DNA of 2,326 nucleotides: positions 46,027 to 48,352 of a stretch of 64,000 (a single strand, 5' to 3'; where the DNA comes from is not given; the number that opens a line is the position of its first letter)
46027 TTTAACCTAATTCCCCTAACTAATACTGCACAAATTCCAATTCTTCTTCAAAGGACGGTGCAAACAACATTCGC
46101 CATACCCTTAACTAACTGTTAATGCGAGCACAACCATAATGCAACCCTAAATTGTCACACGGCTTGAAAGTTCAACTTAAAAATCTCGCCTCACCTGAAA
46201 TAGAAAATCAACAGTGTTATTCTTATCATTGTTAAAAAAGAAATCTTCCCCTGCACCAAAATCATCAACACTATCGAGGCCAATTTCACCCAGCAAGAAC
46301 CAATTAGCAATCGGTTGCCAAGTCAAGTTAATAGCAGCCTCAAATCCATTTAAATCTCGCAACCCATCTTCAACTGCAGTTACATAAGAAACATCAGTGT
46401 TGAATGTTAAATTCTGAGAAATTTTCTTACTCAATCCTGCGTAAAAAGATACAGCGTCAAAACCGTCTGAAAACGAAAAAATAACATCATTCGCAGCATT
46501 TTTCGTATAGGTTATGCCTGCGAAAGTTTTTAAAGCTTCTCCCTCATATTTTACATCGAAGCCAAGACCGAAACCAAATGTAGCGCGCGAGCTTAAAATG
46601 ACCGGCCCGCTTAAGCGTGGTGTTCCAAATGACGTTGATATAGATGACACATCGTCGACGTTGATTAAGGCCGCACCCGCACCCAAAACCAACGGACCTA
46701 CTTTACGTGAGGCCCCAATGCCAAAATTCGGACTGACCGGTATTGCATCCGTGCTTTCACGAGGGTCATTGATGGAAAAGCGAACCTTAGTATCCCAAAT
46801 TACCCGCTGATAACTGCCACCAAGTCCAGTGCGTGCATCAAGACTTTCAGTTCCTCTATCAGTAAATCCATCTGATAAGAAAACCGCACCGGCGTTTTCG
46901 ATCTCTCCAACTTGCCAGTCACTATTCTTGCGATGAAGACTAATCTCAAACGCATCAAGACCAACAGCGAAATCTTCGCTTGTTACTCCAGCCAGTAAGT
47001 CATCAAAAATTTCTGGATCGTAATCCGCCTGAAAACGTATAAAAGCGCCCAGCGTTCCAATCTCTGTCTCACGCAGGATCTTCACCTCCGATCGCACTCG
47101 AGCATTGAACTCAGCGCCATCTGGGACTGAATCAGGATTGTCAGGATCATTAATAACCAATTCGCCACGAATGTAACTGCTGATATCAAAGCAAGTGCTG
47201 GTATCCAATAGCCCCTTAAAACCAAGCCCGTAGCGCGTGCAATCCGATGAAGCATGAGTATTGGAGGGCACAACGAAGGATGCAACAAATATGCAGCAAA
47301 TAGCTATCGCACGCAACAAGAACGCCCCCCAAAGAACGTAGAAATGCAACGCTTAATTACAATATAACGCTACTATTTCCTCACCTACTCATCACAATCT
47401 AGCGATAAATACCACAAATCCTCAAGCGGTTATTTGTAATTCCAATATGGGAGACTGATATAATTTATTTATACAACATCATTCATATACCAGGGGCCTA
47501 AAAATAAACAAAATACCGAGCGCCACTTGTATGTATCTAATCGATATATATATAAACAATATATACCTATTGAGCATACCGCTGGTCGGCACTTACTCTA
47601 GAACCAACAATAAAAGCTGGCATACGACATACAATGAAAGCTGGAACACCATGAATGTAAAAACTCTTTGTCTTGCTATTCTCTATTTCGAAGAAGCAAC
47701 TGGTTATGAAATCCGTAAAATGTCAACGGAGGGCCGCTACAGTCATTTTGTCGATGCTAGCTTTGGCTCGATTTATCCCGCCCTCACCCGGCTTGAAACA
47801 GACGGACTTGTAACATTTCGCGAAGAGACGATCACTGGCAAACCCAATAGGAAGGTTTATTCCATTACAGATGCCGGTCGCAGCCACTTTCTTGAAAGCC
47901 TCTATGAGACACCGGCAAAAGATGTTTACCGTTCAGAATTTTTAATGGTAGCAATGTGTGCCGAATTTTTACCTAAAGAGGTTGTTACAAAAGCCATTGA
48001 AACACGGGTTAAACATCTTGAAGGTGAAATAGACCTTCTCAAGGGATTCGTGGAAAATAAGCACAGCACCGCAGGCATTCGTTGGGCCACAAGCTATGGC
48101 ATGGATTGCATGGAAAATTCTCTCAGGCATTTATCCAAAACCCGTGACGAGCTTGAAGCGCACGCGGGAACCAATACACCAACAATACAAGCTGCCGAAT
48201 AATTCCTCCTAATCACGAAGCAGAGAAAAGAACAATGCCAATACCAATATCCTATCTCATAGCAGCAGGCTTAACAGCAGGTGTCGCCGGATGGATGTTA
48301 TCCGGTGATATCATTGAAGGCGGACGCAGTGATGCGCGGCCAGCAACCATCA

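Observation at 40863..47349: Co-directional envelope gene cluster built around an inner-membrane-anchored modular OmpA-family protein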

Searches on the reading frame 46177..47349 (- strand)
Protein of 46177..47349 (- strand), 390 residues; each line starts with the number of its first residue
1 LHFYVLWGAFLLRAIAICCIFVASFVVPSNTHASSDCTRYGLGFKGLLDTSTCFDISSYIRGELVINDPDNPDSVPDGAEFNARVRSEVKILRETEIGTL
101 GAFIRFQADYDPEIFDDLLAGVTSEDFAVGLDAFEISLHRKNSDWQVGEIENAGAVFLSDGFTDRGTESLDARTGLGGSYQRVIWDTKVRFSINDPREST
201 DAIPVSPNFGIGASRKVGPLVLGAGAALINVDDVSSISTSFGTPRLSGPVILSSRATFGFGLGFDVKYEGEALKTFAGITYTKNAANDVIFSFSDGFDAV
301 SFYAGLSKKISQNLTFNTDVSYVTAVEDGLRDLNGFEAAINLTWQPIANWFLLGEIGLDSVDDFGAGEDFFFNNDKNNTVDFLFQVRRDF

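Call 3: search_protein_families(library=pfam, proteins=[window:46177-47349:-], max_evalue=0.1)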
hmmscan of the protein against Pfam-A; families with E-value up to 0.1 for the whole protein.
window:46177-47349:- (390 aa): 2 families
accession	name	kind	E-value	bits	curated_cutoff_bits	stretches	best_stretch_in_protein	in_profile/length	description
PF02530.20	Porin_2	-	2e-08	34.5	22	1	37-111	17-97/357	Porin subfamily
PF04338.18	DUF481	-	0.0029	18.1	21.1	1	252-329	82-158/210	Protein of unknown function, DUF481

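Call 4: search_protein_families(library=ncbifam, proteins=[window:46177-47349:-], max_evalue=0.1)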
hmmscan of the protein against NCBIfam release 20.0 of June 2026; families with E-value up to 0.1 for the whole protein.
window:46177-47349:- (390 aa): 1 family
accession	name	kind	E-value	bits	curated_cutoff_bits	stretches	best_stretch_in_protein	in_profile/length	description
NF011737.0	PRK15190.1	equivalog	0.044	13.5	240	0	17-114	5-100/181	fimbrial protein BcfE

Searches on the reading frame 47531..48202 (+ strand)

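Call 78: search_protein_families(library=pfam, proteins=[window:47531-48202:+], max_evalue=0.01)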
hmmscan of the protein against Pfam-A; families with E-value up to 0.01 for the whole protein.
window:47531-48202:+ (223 aa): 3 families
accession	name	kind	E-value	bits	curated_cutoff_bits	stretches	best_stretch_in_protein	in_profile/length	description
PF03551.20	PadR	-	2.1e-16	60.1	27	1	48-119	2-72/75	Transcriptional regulator PadR-like family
PF13601.12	HTH_34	-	0.00077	20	27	1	74-122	24-71/80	Winged helix DNA-binding domain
PF22194.2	F-93_WHD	-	0.0021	18.6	28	1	50-116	6-62/62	F-93, winged-helix domain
